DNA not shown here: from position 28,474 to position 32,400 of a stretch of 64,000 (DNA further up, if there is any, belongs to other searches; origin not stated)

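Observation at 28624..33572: Same STAND-TPR chassis with a class III adenylyl/guanylyl cyclase in place of GGDEF, convergent with a GAF-HD-GYP phosphodiesterase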

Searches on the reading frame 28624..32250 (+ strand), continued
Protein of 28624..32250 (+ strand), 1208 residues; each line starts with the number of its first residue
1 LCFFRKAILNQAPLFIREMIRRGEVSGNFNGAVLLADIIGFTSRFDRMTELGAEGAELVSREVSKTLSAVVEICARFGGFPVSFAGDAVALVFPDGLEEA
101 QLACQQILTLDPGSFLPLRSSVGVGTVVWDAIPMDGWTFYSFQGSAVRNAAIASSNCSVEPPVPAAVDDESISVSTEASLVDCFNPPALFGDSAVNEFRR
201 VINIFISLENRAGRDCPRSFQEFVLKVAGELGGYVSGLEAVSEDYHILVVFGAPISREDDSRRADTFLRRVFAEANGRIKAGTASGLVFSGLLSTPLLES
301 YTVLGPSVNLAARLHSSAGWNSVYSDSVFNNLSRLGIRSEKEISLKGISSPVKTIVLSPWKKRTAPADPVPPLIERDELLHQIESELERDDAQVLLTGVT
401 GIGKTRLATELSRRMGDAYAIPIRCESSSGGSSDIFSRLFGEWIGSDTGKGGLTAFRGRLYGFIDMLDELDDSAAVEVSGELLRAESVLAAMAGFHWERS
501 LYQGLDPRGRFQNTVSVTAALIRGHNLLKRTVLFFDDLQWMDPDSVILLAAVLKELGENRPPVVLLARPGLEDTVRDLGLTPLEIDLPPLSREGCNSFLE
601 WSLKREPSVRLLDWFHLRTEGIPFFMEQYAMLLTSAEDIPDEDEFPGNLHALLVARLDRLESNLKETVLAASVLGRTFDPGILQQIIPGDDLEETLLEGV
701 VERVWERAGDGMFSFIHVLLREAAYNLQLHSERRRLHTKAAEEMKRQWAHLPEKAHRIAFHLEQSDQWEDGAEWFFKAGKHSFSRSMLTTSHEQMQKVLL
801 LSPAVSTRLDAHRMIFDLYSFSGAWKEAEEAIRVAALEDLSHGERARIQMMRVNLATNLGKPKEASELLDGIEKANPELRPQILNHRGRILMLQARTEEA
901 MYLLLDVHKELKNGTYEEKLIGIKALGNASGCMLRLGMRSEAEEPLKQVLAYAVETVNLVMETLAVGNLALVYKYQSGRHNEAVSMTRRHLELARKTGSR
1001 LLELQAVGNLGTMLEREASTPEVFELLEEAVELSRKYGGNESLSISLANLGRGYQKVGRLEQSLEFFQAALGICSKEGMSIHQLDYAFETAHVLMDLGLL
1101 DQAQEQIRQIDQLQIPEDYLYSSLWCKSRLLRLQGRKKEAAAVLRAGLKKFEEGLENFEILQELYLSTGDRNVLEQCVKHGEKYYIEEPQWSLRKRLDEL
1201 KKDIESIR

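Call 14: find_homologous_proteins(query=window:28681-32247:+, max_evalue=0.00001)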
Query window:28681-32247:+ (1189 aa): 613 proteins with E <= 0.00001 among 8000 candidates; the best 120 are listed.
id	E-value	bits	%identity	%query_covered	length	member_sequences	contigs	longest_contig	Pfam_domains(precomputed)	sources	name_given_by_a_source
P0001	0.0e+0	2661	100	100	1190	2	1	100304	PF13424.13,PF13176.13,PF13191.13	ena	-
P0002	0.0e+0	2246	85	99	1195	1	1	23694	PF13424.13,PF13191.13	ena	-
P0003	0.0e+0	1818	70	100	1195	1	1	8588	PF13424.13,PF13176.13,PF13432.13,PF07719.24,PF13191.13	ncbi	-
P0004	0.0e+0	1774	68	100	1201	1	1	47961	PF25058.2,PF00515.35,PF13424.13,PF13176.13,PF13401.13,PF13181.13,PF07719.24,PF13191.13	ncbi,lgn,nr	ncbi:MAG: tetratricopeptide repeat protein [Candidatus Sabulitectum sp.]|nr:tetratricopeptide repeat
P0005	0.0e+0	1739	66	100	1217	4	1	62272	PF13424.13,PF13181.13,PF07719.24,PF13191.13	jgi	jgi:predicted ATPase/class 3 adenylate cyclase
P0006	0.0e+0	1732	66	100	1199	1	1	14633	PF25058.2,PF13424.13,PF13401.13,PF07728.21,PF07719.24,PF13191.13,PF13374.13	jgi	-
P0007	0.0e+0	1730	66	99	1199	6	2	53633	PF13424.13,PF07719.24,PF13191.13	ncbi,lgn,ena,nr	ncbi:MAG: hypothetical protein KAS73_04660 [Candidatus Sabulitectum sp.]|nr:hypothetical protein [Ca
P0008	0.0e+0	1693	65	99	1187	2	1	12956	PF14559.13,PF17874.8,PF13424.13,PF13428.13,PF13181.13,PF07719.24,PF13191.13,PF13374.13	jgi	jgi:class 3 adenylate cyclase/tetratricopeptide (TPR) repeat protein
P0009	0.0e+0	1674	64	99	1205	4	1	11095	PF14559.13,PF17874.8,PF13424.13,PF13428.13,PF13181.13,PF07719.24,PF13191.13,PF13374.13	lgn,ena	-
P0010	0.0e+0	1670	63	99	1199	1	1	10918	PF25058.2,PF00515.35,PF13424.13,PF13176.13,PF13401.13,PF13428.13,PF13181.13,PF07719.24,PF13191.13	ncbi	-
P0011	0.0e+0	1648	63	100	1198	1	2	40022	PF13424.13,PF13428.13,PF07719.24,PF13191.13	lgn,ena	-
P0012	0.0e+0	1645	62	99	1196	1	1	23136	PF14559.13,PF25058.2,PF13424.13,PF13176.13,PF13428.13,PF13181.13,PF07719.24,PF13191.13,PF13374.13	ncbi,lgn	-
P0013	0.0e+0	1629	63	100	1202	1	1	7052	PF13176.13,PF13428.13,PF13191.13,PF13374.13,PF07721.21,PF14559.13,PF17874.8,PF00515.35,PF13424.13,PF13432.13,PF13181.13,PF07719.24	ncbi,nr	ncbi:MAG: tetratricopeptide repeat protein [Candidatus Aegiribacteria sp.]|nr:tetratricopeptide repe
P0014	0.0e+0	1616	63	99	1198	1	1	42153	PF13424.13,PF13176.13,PF13432.13,PF07719.24,PF13191.13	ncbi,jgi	-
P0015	0.0e+0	1611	63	100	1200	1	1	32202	PF17874.8,PF13424.13,PF13176.13,PF07719.24,PF13191.13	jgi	-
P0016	0.0e+0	1605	60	99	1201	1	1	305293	PF14559.13,PF17874.8,PF13424.13,PF13401.13,PF13181.13,PF07719.24,PF13191.13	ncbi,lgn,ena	-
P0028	0.0e+0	1303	53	99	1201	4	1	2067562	PF14559.13,PF13424.13,PF13191.13,PF13374.13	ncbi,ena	-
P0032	0.0e+0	1288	53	99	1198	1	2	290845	PF09976.16,PF25058.2,PF13176.13,PF13428.13,PF13191.13,PF13374.13,PF07721.21,PF14559.13,PF17874.8,PF00515.35,PF13424.13,PF13432.13,PF13181.13,PF07719.24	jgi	jgi:class 3 adenylate cyclase/tetratricopeptide (TPR) repeat protein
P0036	0.0e+0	1245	51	99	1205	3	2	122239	PF14559.13,PF00515.35,PF13424.13,PF13432.13,PF13401.13,PF13181.13,PF07719.24,PF13191.13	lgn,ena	-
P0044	0.0e+0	1070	47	99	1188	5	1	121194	PF07721.21,PF00515.35,PF13424.13,PF13432.13,PF13428.13,PF13181.13,PF07719.24,PF13191.13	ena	-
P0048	3.3e-80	288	27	89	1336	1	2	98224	PF10602.16,PF13176.13,PF13428.13,PF13191.13,PF13374.13,PF17874.8,PF00515.35,PF13424.13,PF28559.1,PF00211.26,PF13181.13,PF07719.24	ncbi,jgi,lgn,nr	ncbi:MAG: hypothetical protein AVO35_09715 [Candidatus Aegiribacteria sp. MLS_C]|nr:MAG: hypothetica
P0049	6.1e-63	231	25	92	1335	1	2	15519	PF17874.8,PF00515.35,PF13424.13,PF00211.26,PF07719.24,PF13191.13,PF13374.13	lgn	-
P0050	3.2e-57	212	23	95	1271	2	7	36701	PF17874.8,PF00515.35,PF13424.13,PF13176.13,PF24885.2,PF00211.26,PF13181.13,PF07719.24,PF00931.29,PF13191.13,PF13374.13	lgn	-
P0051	2.8e-38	150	23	72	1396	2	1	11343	PF17874.8,PF00515.35,PF13424.13,PF13176.13,PF00211.26,PF13181.13,PF07719.24,PF13191.13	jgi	jgi:class 3 adenylate cyclase/predicted ATPase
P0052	4.1e-37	146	26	48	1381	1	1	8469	PF13414.13,PF17874.8,PF00515.35,PF13424.13,PF00211.26,PF13181.13,PF07719.24,PF13191.13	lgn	-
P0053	8.0e-34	135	26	71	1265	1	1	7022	PF13424.13,PF13401.13,PF00211.26,PF13191.13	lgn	-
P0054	1.7e-33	134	26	45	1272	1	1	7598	PF13424.13,PF13401.13,PF00211.26,PF07719.24,PF13191.13,PF13374.13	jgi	jgi:class 3 adenylate cyclase/predicted ATPase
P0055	3.2e-31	126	24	90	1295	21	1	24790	PF17874.8,PF00515.35,PF13424.13,PF13401.13,PF00211.26,PF07719.24,PF13191.13,PF13374.13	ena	-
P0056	4.7e-31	126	24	52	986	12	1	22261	PF00515.35,PF13424.13,PF00211.26,PF13181.13,PF07719.24,PF13191.13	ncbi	-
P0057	2.0e-29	120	26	67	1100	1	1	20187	PF13240.12,PF17874.8,PF12773.14,PF00515.35,PF13424.13,PF00211.26,PF07719.24,PF13191.13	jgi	jgi:class 3 adenylate cyclase/tetratricopeptide (TPR) repeat protein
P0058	2.1e-29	120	26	65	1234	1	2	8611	PF17874.8,PF00515.35,PF13424.13,PF13176.13,PF00211.26,PF13181.13,PF07719.24,PF13191.13,PF13374.13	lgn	-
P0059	3.7e-29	119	24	88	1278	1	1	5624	PF00515.35,PF13424.13,PF13401.13,PF00211.26,PF13191.13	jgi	jgi:class 3 adenylate cyclase/tetratricopeptide (TPR) repeat protein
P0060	3.9e-29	119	25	63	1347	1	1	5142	PF00211.26,PF13191.13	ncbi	-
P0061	4.8e-29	119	25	70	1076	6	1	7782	PF13240.12,PF17874.8,PF13424.13,PF13401.13,PF00211.26,PF07719.24,PF13191.13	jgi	-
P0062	5.7e-29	119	24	89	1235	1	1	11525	PF13176.13,PF24885.2,PF13191.13,PF13374.13,PF17874.8,PF00515.35,PF12895.14,PF13424.13,PF14938.13,PF00211.26,PF13181.13,PF07719.24,PF13174.13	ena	-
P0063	2.8e-28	116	27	50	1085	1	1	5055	PF00536.38,PF13424.13,PF13401.13,PF00211.26,PF07647.25,PF13191.13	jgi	-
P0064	3.5e-28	116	27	50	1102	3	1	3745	PF00536.38,PF13401.13,PF00211.26,PF07647.25,PF13191.13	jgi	-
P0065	4.1e-28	116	27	21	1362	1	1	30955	PF00211.26,PF13191.13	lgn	-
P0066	7.7e-28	115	24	62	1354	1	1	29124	PF00211.26,PF13191.13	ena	-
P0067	1.9e-27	114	27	49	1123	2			PF00536.38,PF13424.13,PF00211.26,PF07647.25,PF07719.24,PF13191.13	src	-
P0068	4.0e-27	113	27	44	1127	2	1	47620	PF00536.38,PF17874.8,PF00515.35,PF13424.13,PF13401.13,PF00211.26,PF07647.25,PF13181.13,PF07719.24,PF13191.13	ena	-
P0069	4.0e-27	113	26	50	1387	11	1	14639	PF13401.13,PF00211.26,PF13191.13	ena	-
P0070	5.7e-27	112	24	91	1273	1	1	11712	PF13424.13,PF13401.13,PF00211.26,PF13191.13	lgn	-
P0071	7.6e-27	112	28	42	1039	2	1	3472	PF00515.35,PF13424.13,PF00211.26,PF07719.24,PF13191.13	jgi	jgi:class 3 adenylate cyclase/tetratricopeptide (TPR) repeat protein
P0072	8.0e-27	112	26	69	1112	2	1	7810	PF00536.38,PF17874.8,PF00515.35,PF13424.13,PF13401.13,PF00211.26,PF07647.25,PF13181.13,PF07719.24,PF13191.13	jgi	jgi:class 3 adenylate cyclase/tetratricopeptide (TPR) repeat protein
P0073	1.4e-26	111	25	45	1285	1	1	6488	PF13424.13,PF00211.26,PF07719.24,PF13191.13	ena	-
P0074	1.7e-26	111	27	50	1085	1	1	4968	PF00536.38,PF13424.13,PF13401.13,PF00211.26,PF07647.25,PF13191.13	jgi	jgi:class 3 adenylate cyclase/predicted ATPase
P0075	1.8e-26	110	26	42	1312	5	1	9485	PF17874.8,PF13424.13,PF00211.26,PF13181.13,PF07719.24,PF13191.13,PF13374.13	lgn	-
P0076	2.9e-26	110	27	50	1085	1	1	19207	PF00536.38,PF13401.13,PF00211.26,PF07647.25,PF13191.13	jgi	jgi:class 3 adenylate cyclase/predicted ATPase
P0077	3.2e-26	110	28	47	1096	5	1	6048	PF13240.12,PF17874.8,PF12773.14,PF00515.35,PF13424.13,PF00211.26,PF13181.13,PF07719.24,PF13191.13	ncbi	-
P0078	3.5e-26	109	24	71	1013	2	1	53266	PF13176.13,PF13191.13,PF13374.13,PF17874.8,PF00515.35,PF13424.13,PF14938.13,PF13432.13,PF00211.26,PF13181.13,PF07719.24,PF13174.13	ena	-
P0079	4.9e-26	109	30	46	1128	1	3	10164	PF00536.38,PF00211.26,PF07647.25,PF13191.13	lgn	-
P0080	5.3e-26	109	25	63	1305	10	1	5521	PF17874.8,PF00515.35,PF13424.13,PF13176.13,PF13401.13,PF00211.26,PF07719.24,PF13191.13,PF13374.13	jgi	jgi:class 3 adenylate cyclase/tetratricopeptide (TPR) repeat protein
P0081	5.4e-26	109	27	44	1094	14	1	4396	PF00536.38,PF13424.13,PF00211.26,PF07647.25,PF13181.13,PF13191.13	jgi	jgi:class 3 adenylate cyclase/tetratricopeptide (TPR) repeat protein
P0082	6.6e-26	109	29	42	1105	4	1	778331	PF00536.38,PF13424.13,PF00211.26,PF07647.25,PF13181.13,PF13191.13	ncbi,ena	-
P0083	7.1e-26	108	27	49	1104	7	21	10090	PF00536.38,PF13424.13,PF00211.26,PF07647.25,PF13191.13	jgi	jgi:class 3 adenylate cyclase/predicted ATPase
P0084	8.2e-26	108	24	52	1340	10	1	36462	PF13401.13,PF00211.26,PF05673.20,PF25199.2,PF13191.13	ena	-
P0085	1.2e-25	108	26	57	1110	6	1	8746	PF00536.38,PF13424.13,PF00211.26,PF07647.25,PF13191.13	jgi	jgi:class 3 adenylate cyclase/predicted ATPase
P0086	1.2e-25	108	26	47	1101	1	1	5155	PF13240.12,PF12773.14,PF13424.13,PF00211.26,PF07719.24,PF13191.13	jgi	-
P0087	1.3e-25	108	26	54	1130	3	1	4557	PF00536.38,PF13424.13,PF13401.13,PF00211.26,PF07647.25,PF13191.13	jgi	jgi:class 3 adenylate cyclase/predicted ATPase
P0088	1.7e-25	107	26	62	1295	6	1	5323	PF13424.13,PF00211.26,PF13191.13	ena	-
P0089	1.9e-25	107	26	55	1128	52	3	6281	PF00536.38,PF13424.13,PF13176.13,PF00211.26,PF07647.25,PF13191.13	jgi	-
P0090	5.3e-25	106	26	46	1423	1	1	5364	PF00515.35,PF13424.13,PF00211.26,PF13181.13,PF07719.24,PF13191.13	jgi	-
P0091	5.4e-25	106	23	70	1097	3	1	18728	PF13240.12,PF12773.14,PF13424.13,PF13401.13,PF00211.26,PF13248.12,PF13191.13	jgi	jgi:class 3 adenylate cyclase/tetratricopeptide (TPR) repeat protein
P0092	6.8e-25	105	26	66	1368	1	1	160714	PF13401.13,PF00211.26,PF13191.13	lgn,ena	-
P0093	1.3e-24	104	22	79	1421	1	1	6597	PF13176.13,PF24885.2,PF13428.13,PF13191.13,PF13374.13,PF07721.21,PF17874.8,PF00515.35,PF13424.13,PF14938.13,PF13432.13,PF00211.26,PF13181.13,PF07719.24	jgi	jgi:predicted ATPase/class 3 adenylate cyclase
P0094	1.4e-24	104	26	55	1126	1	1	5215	PF00536.38,PF13424.13,PF13176.13,PF00211.26,PF07647.25,PF13191.13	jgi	-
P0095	1.5e-24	104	28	43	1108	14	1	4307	PF00536.38,PF00515.35,PF13424.13,PF13401.13,PF00211.26,PF07647.25,PF13181.13,PF13191.13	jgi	jgi:class 3 adenylate cyclase/tetratricopeptide (TPR) repeat protein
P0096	2.1e-24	104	27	42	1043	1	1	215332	PF13240.12,PF12773.14,PF13424.13,PF13401.13,PF00211.26,PF13248.12,PF13191.13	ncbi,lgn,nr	ncbi:MAG: AAA family ATPase [Gammaproteobacteria bacterium]|nr:AAA family ATPase [Gammaproteobacteri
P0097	2.3e-24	104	26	49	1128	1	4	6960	PF00536.38,PF17874.8,PF13424.13,PF00211.26,PF07647.25,PF07719.24,PF13191.13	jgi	jgi:class 3 adenylate cyclase/predicted ATPase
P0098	2.3e-24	104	26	49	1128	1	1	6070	PF00536.38,PF17874.8,PF13424.13,PF00211.26,PF07647.25,PF07719.24,PF13191.13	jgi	jgi:class 3 adenylate cyclase/predicted ATPase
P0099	5.1e-24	102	26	49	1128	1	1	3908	PF00536.38,PF17874.8,PF13424.13,PF00211.26,PF07647.25,PF13191.13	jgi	jgi:class 3 adenylate cyclase/predicted ATPase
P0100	5.8e-24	102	25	74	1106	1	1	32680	PF00536.38,PF17874.8,PF00515.35,PF13424.13,PF00211.26,PF07647.25,PF13181.13,PF07719.24,PF13191.13,PF13374.13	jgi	jgi:class 3 adenylate cyclase/tetratricopeptide (TPR) repeat protein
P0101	8.3e-24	102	28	49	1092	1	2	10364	PF00536.38,PF17874.8,PF00515.35,PF13424.13,PF00211.26,PF07647.25,PF13181.13,PF13191.13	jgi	jgi:class 3 adenylate cyclase/tetratricopeptide (TPR) repeat protein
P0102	8.3e-24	102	24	66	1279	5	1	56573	PF17874.8,PF00515.35,PF13424.13,PF00211.26,PF07719.24,PF13191.13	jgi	jgi:class 3 adenylate cyclase/tetratricopeptide (TPR) repeat protein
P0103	8.8e-24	102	25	49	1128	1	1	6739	PF00536.38,PF17874.8,PF13424.13,PF00211.26,PF07647.25,PF07719.24,PF13191.13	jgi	jgi:class 3 adenylate cyclase/predicted ATPase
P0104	9.1e-24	101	27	45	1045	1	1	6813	PF13424.13,PF13401.13,PF00211.26,PF07719.24,PF13191.13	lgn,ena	-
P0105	9.5e-24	101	26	64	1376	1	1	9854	PF13401.13,PF00211.26,PF13191.13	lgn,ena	-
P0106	1.5e-23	101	25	48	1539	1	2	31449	PF07721.21,PF17874.8,PF00515.35,PF13424.13,PF00211.26,PF07719.24,PF13191.13,PF13374.13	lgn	-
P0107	2.2e-23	100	24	75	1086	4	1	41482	PF10602.16,PF13414.13,PF13176.13,PF13191.13,PF13374.13,PF10516.16,PF00515.35,PF13424.13,PF13432.13,PF00211.26,PF13181.13,PF07719.24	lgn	-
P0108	2.3e-23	100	23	88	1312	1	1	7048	PF13414.13,PF13176.13,PF13401.13,PF13428.13,PF13191.13,PF13374.13,PF14559.13,PF00515.35,PF13424.13,PF13432.13,PF00211.26,PF13181.13,PF07719.24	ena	-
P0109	3.3e-23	100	27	48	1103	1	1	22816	PF00536.38,PF13401.13,PF00211.26,PF07647.25,PF13191.13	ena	-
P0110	3.4e-23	100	26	64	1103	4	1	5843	PF00536.38,PF00515.35,PF13424.13,PF00211.26,PF07647.25,PF13191.13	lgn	-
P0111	3.6e-23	100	22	74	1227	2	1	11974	PF17874.8,PF00515.35,PF13424.13,PF13176.13,PF24885.2,PF13432.13,PF00211.26,PF13181.13,PF07719.24,PF13191.13,PF13374.13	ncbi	ncbi:MAG: tetratricopeptide repeat protein [Anaerolineales bacterium]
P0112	3.8e-23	99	26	45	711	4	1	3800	PF13240.12,PF12773.14,PF17032.11,PF24463.2,PF13401.13,PF00211.26,PF24460.2,PF13248.12,PF13191.13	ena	-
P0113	7.7e-23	98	24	48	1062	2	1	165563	PF13401.13,PF00211.26,PF13191.13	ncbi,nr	ncbi:MAG: AAA family ATPase [Anaerolineae bacterium]|nr:AAA family ATPase [Anaerolineae bacterium]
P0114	8.0e-23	98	27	42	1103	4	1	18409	PF13240.12,PF12773.14,PF13424.13,PF13401.13,PF00211.26,PF13191.13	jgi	jgi:class 3 adenylate cyclase/tetratricopeptide (TPR) repeat protein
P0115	9.2e-23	98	27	42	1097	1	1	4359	PF00536.38,PF13424.13,PF00211.26,PF07647.25,PF13181.13,PF13191.13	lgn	-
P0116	9.4e-23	98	28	42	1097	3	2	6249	PF00536.38,PF17874.8,PF13424.13,PF13401.13,PF00211.26,PF07647.25,PF13181.13,PF13191.13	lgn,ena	-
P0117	9.7e-23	98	24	80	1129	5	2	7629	PF00536.38,PF13424.13,PF13401.13,PF00211.26,PF07647.25,PF07719.24,PF13191.13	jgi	jgi:class 3 adenylate cyclase/tetratricopeptide (TPR) repeat protein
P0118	1.1e-22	98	23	86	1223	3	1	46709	PF17874.8,PF00515.35,PF13424.13,PF13176.13,PF24885.2,PF13401.13,PF00211.26,PF07719.24,PF13191.13,PF13374.13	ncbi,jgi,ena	ncbi:MAG: tetratricopeptide repeat protein [Caldilineaceae bacterium]|jgi:predicted ATPase/class 3 a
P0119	1.3e-22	98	26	48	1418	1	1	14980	PF00211.26,PF13191.13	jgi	jgi:class 3 adenylate cyclase/tetratricopeptide (TPR) repeat protein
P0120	1.4e-22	98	27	43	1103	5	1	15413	PF00536.38,PF13424.13,PF00211.26,PF07647.25,PF13191.13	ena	-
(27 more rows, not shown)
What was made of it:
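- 28648..32250 (+): Gene for the sAC-like cyclase-STAND-TPR protein. The likely start is TTG 28648 (1200 aa). The maximal ORF starts at TTG 28624, and the alternative ATG is at 28678. An identical protein of 1190 aa is in the public collection (P0001, call 14).
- Closest known: Bacterial sAC-like / class III cyclase-AAA_16-TPR proteins. Same: Several orthologues are labelled 'class 3 adenylate cyclase / TPR repeat protein' by JGI (call 14).
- Checked: Gene callers used ATG 28678 (1190 aa, call 14).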
